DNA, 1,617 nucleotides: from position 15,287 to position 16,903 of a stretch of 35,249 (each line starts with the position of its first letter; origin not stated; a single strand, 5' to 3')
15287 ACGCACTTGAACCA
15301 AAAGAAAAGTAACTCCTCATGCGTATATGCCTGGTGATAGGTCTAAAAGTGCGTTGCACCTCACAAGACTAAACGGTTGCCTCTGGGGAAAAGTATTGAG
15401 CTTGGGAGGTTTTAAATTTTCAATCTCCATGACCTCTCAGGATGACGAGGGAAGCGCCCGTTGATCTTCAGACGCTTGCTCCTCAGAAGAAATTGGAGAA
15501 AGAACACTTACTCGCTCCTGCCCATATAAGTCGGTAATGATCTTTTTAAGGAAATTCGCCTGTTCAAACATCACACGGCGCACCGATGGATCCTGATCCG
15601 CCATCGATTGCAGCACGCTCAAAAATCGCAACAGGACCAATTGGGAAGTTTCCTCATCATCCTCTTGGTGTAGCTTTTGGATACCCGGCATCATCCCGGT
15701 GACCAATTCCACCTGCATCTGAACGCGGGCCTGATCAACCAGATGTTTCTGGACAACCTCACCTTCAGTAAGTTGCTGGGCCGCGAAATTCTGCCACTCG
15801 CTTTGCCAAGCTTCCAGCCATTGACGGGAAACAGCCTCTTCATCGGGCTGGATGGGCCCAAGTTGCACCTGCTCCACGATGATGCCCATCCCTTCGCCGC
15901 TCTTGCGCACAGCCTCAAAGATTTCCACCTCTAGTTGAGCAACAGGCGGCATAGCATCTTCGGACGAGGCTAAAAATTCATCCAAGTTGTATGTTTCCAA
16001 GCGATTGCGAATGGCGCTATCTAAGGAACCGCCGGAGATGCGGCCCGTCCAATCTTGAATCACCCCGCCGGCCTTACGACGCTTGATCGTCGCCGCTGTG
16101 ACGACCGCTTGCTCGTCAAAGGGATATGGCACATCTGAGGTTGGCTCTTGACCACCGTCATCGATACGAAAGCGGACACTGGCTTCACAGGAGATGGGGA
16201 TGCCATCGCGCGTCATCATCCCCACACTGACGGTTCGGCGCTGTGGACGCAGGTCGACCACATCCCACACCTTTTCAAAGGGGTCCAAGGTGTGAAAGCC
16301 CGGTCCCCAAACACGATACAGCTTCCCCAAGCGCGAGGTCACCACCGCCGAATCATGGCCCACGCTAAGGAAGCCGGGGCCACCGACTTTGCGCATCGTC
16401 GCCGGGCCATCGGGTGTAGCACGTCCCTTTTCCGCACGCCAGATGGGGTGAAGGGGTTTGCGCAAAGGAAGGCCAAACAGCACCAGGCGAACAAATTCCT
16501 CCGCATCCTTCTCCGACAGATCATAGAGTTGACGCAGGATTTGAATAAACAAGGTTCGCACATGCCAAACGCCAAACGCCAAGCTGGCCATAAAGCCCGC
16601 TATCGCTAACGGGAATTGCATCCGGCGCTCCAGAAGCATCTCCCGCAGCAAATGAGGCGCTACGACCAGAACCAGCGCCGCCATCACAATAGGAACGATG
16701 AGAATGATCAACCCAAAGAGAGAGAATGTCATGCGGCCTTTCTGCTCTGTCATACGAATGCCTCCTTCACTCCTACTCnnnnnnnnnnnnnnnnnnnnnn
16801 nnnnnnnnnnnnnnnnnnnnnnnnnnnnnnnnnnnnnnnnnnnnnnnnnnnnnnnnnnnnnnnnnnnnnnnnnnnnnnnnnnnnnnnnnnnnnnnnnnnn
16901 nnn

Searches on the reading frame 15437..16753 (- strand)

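Call 7: search_protein_families(library=pfam, proteins=[window:15437-16753:-], max_evalue=0.001)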
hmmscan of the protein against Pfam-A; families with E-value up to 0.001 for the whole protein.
window:15437-16753:- (438 aa): 1 family
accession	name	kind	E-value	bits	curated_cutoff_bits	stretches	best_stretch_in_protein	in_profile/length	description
PF01145.31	Band_7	-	2.1e-16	60.9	23.6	1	136-309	9-153/176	SPFH domain / Band 7 family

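Call 78: search_protein_families(library=ncbifam, proteins=[window:15437-16753:-], max_evalue=0.001)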
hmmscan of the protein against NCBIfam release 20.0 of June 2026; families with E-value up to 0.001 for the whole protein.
window:15437-16753:- (438 aa): 1 family
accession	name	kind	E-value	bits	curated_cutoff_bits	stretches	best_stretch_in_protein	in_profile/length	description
TIGR01933.1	hflK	equivalog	0.00042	19.8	159.4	0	134-199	8-73/261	FtsH protease activity modulator HflK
